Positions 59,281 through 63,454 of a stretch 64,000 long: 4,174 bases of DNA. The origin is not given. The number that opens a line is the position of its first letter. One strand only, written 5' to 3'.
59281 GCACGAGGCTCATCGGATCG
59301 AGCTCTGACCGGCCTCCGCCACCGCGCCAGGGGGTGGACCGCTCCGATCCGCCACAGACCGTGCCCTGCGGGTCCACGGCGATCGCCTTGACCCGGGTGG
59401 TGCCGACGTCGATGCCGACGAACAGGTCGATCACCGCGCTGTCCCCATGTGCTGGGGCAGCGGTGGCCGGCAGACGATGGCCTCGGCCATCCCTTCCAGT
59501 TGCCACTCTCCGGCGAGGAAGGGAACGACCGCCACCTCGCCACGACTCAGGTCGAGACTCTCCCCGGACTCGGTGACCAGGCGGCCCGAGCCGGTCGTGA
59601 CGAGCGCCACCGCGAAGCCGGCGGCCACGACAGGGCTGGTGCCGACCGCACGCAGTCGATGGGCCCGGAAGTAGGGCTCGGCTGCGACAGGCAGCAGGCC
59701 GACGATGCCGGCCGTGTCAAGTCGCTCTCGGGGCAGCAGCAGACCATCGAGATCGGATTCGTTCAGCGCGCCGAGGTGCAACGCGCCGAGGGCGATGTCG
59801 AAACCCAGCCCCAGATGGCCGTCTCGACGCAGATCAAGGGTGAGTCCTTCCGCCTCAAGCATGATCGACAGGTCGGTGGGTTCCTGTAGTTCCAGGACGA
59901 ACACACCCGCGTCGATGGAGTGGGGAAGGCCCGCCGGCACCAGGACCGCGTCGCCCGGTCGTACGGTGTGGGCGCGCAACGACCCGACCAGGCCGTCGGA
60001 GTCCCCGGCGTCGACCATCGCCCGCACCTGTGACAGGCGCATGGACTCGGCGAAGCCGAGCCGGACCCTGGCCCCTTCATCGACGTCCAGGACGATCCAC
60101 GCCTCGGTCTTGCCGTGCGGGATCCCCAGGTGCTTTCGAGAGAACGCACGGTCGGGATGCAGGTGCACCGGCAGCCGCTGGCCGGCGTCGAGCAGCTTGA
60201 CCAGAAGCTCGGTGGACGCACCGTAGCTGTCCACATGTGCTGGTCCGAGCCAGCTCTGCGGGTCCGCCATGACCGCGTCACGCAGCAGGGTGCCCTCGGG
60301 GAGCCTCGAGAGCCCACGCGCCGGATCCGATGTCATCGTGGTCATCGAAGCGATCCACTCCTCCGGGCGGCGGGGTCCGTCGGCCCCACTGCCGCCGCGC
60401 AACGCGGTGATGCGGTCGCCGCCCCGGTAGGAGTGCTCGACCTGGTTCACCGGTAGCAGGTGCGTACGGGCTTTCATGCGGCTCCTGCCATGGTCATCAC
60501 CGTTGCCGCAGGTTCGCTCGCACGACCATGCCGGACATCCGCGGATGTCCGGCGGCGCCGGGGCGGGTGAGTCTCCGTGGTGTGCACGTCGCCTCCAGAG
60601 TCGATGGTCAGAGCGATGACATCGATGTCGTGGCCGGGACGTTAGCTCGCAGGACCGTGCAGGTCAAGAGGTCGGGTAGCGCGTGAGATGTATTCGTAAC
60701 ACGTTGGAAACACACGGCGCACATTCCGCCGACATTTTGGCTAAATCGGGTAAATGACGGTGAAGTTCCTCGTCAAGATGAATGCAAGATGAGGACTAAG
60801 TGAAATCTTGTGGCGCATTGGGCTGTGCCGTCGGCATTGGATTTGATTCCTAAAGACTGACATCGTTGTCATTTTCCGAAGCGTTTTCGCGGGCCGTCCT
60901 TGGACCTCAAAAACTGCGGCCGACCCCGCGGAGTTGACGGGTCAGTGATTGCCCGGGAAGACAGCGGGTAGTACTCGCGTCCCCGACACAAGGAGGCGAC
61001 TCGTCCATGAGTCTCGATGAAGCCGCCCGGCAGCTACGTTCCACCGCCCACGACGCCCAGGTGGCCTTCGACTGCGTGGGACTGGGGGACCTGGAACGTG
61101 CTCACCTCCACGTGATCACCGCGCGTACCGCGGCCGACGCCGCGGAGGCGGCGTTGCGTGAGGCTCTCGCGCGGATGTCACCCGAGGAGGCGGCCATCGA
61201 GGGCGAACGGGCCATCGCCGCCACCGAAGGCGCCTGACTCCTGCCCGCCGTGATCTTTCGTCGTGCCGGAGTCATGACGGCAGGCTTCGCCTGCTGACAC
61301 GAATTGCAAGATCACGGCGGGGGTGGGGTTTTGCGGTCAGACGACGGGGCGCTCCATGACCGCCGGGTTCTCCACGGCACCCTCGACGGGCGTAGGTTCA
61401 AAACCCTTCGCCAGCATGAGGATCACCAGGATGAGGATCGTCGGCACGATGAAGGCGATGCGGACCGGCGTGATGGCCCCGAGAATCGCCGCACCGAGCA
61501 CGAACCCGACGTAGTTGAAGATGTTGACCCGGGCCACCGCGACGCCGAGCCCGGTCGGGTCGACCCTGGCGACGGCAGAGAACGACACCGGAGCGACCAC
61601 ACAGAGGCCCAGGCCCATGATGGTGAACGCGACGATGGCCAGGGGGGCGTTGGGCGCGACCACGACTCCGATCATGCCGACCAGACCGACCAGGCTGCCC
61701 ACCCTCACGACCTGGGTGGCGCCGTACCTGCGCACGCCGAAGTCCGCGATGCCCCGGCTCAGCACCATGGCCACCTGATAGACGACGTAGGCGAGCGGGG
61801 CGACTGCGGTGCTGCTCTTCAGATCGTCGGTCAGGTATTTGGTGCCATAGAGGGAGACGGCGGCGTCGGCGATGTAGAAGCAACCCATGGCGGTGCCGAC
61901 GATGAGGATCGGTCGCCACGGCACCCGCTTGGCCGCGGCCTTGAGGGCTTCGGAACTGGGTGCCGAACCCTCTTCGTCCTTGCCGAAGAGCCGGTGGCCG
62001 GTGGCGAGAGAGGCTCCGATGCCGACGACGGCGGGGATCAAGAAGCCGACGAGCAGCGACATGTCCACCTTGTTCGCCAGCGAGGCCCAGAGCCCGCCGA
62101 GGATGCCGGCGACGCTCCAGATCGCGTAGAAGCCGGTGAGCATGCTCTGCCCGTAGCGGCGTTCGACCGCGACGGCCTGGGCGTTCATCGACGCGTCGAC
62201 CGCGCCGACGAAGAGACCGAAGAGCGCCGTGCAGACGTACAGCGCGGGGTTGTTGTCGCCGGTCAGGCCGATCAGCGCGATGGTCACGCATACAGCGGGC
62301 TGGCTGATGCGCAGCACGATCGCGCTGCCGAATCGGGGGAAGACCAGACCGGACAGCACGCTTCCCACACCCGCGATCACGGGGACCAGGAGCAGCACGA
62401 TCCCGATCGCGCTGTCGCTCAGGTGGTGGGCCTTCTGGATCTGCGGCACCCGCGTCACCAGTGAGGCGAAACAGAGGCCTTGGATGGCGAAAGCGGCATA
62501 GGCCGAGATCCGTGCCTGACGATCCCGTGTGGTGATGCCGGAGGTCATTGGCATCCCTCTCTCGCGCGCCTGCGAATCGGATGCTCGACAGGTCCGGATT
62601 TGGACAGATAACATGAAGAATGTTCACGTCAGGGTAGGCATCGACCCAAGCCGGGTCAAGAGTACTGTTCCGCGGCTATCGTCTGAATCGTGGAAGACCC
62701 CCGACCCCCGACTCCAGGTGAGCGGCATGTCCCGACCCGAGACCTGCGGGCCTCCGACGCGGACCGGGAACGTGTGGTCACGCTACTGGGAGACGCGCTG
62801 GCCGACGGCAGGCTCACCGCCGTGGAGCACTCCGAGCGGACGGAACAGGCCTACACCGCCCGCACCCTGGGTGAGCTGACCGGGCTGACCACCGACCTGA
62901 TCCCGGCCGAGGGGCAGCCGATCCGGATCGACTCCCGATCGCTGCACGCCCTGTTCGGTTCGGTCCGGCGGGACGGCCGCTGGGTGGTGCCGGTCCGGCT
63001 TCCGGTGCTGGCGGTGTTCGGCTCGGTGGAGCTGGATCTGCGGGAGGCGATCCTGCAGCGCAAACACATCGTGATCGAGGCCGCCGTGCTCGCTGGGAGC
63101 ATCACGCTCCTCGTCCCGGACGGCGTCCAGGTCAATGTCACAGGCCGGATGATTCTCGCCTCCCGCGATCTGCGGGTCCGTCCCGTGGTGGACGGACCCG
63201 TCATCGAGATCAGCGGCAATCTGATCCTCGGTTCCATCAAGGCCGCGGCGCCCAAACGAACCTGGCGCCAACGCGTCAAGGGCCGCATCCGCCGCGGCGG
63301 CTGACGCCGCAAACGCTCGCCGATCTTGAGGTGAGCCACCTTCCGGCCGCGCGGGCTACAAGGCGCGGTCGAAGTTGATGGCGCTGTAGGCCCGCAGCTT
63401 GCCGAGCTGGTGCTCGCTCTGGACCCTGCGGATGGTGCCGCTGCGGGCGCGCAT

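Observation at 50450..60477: Ten-gene coupled sugar operon with two LacD/YihT-family aldolases, three kinase folds and a cupin isomerase that fits no pathway I know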

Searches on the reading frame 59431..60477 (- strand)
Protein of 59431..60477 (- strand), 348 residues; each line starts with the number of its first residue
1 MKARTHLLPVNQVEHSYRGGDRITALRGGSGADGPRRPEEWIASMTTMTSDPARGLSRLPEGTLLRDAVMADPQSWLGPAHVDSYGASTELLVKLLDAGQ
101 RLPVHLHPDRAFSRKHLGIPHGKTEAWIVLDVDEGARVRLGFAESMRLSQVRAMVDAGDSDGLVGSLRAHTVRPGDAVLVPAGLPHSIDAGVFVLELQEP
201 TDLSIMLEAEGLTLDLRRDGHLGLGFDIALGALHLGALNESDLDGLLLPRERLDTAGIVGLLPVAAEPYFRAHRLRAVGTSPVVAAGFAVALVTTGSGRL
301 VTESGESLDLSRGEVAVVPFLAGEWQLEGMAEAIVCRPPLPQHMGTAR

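Call 4: search_protein_families(library=pfam, proteins=[window:59431-60477:-], max_evalue=0.01)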
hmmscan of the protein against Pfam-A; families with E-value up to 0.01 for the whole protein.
window:59431-60477:- (348 aa): 4 families
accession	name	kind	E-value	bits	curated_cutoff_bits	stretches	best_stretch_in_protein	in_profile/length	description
PF21621.3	MPI_cupin_dom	-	4.3e-06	27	27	1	267-336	8-77/79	Mannose-6-phosphate isomerase, cupin domain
PF07883.17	Cupin_2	-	1.2e-05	25.3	27.2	0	169-188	37-56/70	Cupin domain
PF00190.28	Cupin_1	-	0.00071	19.6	22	0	167-190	78-101/151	Cupin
PF20511.4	PMI_typeI_cat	-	0.0018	18.8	22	1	53-115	48-109/143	Phosphomannose isomerase type I, catalytic domain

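Call 5: search_protein_families(library=ncbifam, proteins=[window:59431-60477:-], max_evalue=0.01)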
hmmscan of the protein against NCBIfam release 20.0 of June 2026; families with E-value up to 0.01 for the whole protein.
window:59431-60477:- (348 aa): 1 family
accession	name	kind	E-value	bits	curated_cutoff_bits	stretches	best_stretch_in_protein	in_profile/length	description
TIGR00218.1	manA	equivalog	5e-17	62.1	116.2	3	20-115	17-106/359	mannose-6-phosphate isomerase, class I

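Call 8: search_solved_structures(query=window:59431-60477:-, max_evalue=0.01, show_alignments=2)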
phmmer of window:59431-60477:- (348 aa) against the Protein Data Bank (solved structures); distinct sequences matched with E-value up to 0.01: 4.
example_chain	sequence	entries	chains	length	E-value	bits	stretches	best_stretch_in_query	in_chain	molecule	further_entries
1qwr_A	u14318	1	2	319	1.3e-14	57.6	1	89-334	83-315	Mannose-6-phosphate isomerase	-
1zx5_A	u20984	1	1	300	3.6e-07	33.1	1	89-204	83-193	mannosephosphate isomerase, putative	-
1pmi_A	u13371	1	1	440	0.0034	20.1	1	48-113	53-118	PHOSPHOMANNOSE ISOMERASE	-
5nw7_A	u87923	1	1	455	0.0036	20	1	48-113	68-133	Mannose-6-phosphate isomerase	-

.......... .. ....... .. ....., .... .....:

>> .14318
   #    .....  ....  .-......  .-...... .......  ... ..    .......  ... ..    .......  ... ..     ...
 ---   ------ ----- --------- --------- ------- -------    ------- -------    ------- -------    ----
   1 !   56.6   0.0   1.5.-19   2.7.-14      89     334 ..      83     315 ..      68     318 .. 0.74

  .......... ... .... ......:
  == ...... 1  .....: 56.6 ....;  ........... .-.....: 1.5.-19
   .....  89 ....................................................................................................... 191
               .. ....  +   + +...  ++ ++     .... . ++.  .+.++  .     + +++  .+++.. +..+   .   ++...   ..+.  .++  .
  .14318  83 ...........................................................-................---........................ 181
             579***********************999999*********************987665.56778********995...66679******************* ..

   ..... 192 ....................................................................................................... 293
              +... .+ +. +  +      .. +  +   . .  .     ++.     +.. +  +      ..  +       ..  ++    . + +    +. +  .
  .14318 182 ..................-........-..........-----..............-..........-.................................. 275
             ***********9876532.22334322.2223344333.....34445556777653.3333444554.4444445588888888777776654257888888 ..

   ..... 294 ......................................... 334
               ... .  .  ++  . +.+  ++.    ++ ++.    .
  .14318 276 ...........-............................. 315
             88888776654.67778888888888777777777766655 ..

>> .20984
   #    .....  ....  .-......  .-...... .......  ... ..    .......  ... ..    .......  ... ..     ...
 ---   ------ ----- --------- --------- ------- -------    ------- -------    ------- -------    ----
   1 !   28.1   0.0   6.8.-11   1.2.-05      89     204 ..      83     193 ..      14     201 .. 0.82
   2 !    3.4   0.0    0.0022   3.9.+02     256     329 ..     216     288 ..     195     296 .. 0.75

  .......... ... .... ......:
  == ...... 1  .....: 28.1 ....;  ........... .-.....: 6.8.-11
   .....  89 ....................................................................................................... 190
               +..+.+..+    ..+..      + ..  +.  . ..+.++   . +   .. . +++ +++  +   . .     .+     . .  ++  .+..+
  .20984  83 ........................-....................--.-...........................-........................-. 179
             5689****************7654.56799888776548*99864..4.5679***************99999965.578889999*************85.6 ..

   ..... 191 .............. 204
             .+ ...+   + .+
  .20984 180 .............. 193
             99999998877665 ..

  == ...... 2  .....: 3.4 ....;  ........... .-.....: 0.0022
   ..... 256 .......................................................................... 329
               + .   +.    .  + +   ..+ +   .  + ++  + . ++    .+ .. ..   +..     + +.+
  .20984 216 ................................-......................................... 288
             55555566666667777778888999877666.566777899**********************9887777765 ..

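Call 48: find_homologous_proteins(query=window:59431-60477:-, max_evalue=1e-8)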
Query window:59431-60477:- (348 aa): 7020 proteins with E <= 1e-8 among 8000 candidates; the best 120 are listed.
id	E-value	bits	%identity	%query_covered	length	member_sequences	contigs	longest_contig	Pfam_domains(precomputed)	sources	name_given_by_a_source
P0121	3.6e-219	745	99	100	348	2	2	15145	PF07883.18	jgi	jgi:mannose-6-phosphate isomerase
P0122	4.5e-172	590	80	96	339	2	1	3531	PF07883.18,PF21621.4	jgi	jgi:mannose-6-phosphate isomerase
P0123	1.1e-169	582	76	100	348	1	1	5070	-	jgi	jgi:mannose-6-phosphate isomerase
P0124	4.5e-167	574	78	99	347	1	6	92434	-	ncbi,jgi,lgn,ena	-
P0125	4.3e-159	548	74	98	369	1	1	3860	-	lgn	-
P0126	1.1e-155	536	74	98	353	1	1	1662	PF07883.18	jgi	jgi:mannose-6-phosphate isomerase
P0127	6.3e-155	534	73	99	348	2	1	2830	-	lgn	-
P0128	1.4e-153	529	73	97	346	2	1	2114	PF07883.18,PF21621.4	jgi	jgi:mannose-6-phosphate isomerase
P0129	7.2e-153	527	73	97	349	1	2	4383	PF07883.18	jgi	jgi:mannose-6-phosphate isomerase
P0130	1.8e-152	526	73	97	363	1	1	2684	-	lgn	-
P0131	9.3e-152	523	70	95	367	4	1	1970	-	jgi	jgi:mannose-6-phosphate isomerase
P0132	1.3e-151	523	71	100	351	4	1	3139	-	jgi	jgi:mannose-6-phosphate isomerase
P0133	2.9e-149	515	70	97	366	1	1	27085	-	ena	-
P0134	1.3e-146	507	69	99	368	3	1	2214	-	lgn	-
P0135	1.6e-146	506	70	98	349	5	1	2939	-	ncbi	-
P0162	5.1e-132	459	64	100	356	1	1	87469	PF07883.18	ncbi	-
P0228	6.3e-115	402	58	96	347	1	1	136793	PF21621.4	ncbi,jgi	jgi:mannose-6-phosphate isomerase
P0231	9.6e-115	402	56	95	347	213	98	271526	PF07883.18,PF02311.26,PF21621.4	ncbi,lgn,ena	-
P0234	1.1e-114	402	59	92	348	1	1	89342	PF21621.4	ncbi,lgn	-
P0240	1.4e-114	401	58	96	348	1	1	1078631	PF21621.4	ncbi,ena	-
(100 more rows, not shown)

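Call 49: find_encoding_contigs(protein=P0231, flank=8000, max_places=3)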
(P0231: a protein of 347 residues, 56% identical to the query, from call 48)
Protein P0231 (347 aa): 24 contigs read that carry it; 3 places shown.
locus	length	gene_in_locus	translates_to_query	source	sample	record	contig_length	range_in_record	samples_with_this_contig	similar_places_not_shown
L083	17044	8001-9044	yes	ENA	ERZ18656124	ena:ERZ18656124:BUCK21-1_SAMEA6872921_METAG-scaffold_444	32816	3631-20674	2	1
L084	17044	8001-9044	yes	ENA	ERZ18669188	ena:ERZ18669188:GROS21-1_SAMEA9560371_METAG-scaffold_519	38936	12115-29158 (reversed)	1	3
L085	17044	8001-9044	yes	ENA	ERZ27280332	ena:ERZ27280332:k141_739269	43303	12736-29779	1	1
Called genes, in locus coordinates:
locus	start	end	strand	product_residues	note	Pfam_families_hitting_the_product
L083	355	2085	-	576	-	-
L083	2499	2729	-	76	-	PF13683:rve_3, PF13333:rve_2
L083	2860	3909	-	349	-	PF21686:LigD_Prim-Pol, PF01896:DNA_primase_S (weak)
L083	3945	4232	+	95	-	-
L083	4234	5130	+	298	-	PF03631:Virul_fac_BrkB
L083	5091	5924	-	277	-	PF03976:PPK2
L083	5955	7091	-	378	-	PF01408:GFO_IDH_MocA, PF22725:GFO_IDH_MocA_C3 (weak)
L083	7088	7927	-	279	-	PF01791:DeoC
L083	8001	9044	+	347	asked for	PF07883:Cupin_2 (faint), PF02311:AraC_binding (faint), PF21621:MPI_cupin_dom (faint)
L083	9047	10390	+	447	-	PF00370:FGGY_N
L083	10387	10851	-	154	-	-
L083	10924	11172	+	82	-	-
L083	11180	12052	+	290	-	PF13401:AAA_22 (weak), PF00004:AAA, PF07724:AAA_2 (weak), PF07726:AAA_3 (faint), PF07728:AAA_5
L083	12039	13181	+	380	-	PF05762:VWA_CoxE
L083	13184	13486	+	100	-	-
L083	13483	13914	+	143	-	-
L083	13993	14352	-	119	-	-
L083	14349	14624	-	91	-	-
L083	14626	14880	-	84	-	-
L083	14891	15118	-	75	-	-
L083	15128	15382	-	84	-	-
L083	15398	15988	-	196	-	PF06240:COXG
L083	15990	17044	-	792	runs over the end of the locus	PF01315:Ald_Xan_dh_C, PF02738:MoCoBD_1, PF20256:MoCoBD_2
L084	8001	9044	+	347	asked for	PF07883:Cupin_2 (faint), PF02311:AraC_binding (faint), PF21621:MPI_cupin_dom (faint)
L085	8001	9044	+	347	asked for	PF07883:Cupin_2 (faint), PF02311:AraC_binding (faint), PF21621:MPI_cupin_dom (faint)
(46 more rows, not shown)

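Call 50: find_encoding_contigs(protein=P0240, flank=8000, max_places=2)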
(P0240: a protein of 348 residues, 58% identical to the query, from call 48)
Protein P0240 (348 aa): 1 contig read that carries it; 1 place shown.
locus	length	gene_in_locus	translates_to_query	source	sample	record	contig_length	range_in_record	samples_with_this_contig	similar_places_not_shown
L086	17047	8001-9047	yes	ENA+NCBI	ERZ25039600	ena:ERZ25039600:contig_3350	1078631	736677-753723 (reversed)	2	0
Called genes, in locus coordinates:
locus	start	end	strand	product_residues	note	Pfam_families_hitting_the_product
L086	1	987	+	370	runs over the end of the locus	PF00005:ABC_tran, PF02463:SMC_N (faint), PF13304:AAA_21 (weak)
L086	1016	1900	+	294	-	PF12849:PBP_like_2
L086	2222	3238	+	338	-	-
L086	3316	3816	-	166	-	PF13686:DrsE_2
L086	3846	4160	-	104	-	PF04358:DsrC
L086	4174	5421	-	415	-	PF04820:Trp_halogenase (weak), PF07992:Pyr_redox_2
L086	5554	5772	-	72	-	-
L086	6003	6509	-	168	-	PF00719:Pyrophosphatase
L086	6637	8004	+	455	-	PF02113:Peptidase_S13, PF00768:Peptidase_S11 (faint), PF02113:Peptidase_S13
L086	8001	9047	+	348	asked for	PF21621:MPI_cupin_dom (faint)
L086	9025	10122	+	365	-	PF10103:Zincin_2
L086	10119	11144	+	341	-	PF01171:ATP_bind_3, PF09179:TilS (weak)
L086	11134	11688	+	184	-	PF00156:Pribosyltran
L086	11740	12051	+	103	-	PF00581:Rhodanese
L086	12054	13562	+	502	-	PF00753:Lactamase_B, PF00581:Rhodanese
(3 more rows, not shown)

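Call 53: search_protein_families(library=pfam, proteins=[L083:7088-7927:-], max_evalue=0.001)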
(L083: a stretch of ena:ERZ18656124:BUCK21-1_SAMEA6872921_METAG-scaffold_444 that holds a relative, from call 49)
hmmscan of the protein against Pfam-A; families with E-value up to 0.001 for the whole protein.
L083:7088-7927:- (279 aa): 1 family
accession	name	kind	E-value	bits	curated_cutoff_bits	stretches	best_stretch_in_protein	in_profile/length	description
PF01791.15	DeoC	-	4.2e-27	95.7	23.8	1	20-249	2-229/229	DeoC/LacD family aldolase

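Call 56: find_encoding_contigs(protein=P0228, flank=7000, max_places=1)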
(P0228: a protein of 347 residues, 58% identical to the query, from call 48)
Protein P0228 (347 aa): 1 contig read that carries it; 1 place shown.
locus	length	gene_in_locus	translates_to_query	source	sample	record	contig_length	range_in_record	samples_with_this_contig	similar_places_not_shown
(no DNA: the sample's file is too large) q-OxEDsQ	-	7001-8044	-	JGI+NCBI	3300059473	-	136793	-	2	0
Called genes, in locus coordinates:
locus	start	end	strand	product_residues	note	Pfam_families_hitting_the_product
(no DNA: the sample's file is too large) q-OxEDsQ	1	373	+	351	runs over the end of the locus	PF12849:PBP_like_2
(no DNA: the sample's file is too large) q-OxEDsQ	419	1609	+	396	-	-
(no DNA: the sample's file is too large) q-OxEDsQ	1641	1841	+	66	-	-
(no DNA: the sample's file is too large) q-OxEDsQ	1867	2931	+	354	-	PF01594:AI-2E_transport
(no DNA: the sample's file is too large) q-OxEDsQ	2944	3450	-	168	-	PF13686:DrsE_2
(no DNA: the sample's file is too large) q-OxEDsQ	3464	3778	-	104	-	PF04358:DsrC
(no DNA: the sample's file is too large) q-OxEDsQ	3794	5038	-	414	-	PF07992:Pyr_redox_2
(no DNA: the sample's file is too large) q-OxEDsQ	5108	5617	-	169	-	PF00719:Pyrophosphatase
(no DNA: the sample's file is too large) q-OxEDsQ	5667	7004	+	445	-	PF02113:Peptidase_S13, PF13354:Beta-lactamase2 (faint), PF02113:Peptidase_S13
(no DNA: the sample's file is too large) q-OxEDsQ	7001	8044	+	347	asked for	PF21621:MPI_cupin_dom (weak)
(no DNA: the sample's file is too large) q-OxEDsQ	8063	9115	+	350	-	PF10103:Zincin_2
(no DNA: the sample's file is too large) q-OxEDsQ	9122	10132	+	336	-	PF01171:ATP_bind_3, PF09179:TilS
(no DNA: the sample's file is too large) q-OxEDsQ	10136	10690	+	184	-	PF00156:Pribosyltran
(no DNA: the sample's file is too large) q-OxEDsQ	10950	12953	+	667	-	PF06480:FtsH_ext, PF00004:AAA, PF07728:AAA_5 (weak), PF17862:AAA_lid_3, PF01434:Peptidase_M41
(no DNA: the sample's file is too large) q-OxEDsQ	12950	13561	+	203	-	PF01227:GTP_cyclohydroI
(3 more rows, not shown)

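Call 57: find_encoding_contigs(protein=P0234, flank=7000, max_places=1)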
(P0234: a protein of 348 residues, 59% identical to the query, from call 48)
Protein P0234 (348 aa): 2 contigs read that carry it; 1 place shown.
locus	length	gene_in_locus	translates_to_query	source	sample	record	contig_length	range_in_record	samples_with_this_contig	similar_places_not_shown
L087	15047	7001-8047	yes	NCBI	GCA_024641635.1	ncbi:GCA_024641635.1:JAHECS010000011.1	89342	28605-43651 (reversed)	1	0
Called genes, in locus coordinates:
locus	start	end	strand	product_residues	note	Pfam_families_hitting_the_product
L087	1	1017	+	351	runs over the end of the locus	PF12849:PBP_like_2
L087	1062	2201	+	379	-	PF12849:PBP_like_2 (weak)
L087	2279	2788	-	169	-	PF13686:DrsE_2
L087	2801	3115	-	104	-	PF04358:DsrC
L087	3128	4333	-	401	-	PF07992:Pyr_redox_2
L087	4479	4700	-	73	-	-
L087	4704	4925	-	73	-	-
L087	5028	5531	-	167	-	PF00719:Pyrophosphatase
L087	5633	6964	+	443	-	PF02113:Peptidase_S13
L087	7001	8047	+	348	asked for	PF21621:MPI_cupin_dom (weak)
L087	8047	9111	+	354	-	PF10103:Zincin_2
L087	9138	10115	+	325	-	PF01171:ATP_bind_3, PF09179:TilS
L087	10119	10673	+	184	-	PF00156:Pribosyltran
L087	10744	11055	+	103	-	PF00581:Rhodanese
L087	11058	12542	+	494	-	PF00753:Lactamase_B, PF00581:Rhodanese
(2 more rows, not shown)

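Call 58: find_encoding_contigs(protein=P0162, flank=7000, max_places=1)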
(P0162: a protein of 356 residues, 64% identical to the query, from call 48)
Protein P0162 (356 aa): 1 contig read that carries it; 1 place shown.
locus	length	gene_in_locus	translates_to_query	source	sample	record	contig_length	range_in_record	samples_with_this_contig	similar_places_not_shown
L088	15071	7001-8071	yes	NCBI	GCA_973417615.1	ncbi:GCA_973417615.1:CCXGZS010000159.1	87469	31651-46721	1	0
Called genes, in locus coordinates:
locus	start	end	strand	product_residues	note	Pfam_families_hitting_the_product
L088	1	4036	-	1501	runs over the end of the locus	PF13205:Big_5 (weak), PF15780:ASH (faint), PF22544:HYDIN_VesB_CFA65-like_Ig (faint), PF00801:PKD, PF18911:PKD_4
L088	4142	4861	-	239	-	-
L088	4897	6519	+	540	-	PF00501:AMP-binding, PF13193:AMP-binding_C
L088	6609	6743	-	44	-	-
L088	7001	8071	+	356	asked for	PF07883:Cupin_2 (faint)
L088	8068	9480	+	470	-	PF00370:FGGY_N, PF02782:FGGY_C (weak)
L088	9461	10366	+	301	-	PF01791:DeoC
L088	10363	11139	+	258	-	PF00005:ABC_tran, PF13304:AAA_21 (faint)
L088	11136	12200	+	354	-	PF02653:BPD_transp_2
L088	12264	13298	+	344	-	PF00532:Peripla_BP_1, PF13407:Peripla_BP_4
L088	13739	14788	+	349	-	PF00294:PfkB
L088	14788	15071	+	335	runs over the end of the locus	PF00356:LacI, PF00532:Peripla_BP_1, PF13407:Peripla_BP_4, PF13377:Peripla_BP_3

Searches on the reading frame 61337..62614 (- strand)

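Call 13: search_protein_families(library=pfam, proteins=[window:61337-62614:-], max_evalue=0.001)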
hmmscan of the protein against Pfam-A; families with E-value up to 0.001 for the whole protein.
window:61337-62614:- (425 aa): 1 family
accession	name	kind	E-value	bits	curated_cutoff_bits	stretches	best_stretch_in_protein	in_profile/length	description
PF07690.21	MFS_1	-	3e-26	92.6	33.4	2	41-350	4-321/347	Major Facilitator Superfamily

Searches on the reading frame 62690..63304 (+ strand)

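Call 13: search_protein_families(library=pfam, proteins=[window:62690-63304:+], max_evalue=0.001)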
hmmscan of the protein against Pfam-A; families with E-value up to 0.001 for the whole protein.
window:62690-63304:+ (204 aa): 2 families
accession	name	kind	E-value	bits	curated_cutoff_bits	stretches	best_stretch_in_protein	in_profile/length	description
PF08044.16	DUF1707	-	1.2e-19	70.5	27.6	1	19-70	1-52/53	DUF1707 SHOCT-like domain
PF09922.15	LiaF-like_C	-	2.6e-08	34.2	29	1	106-158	19-71/114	Cell wall-active antibiotics response LiaF, C-terminal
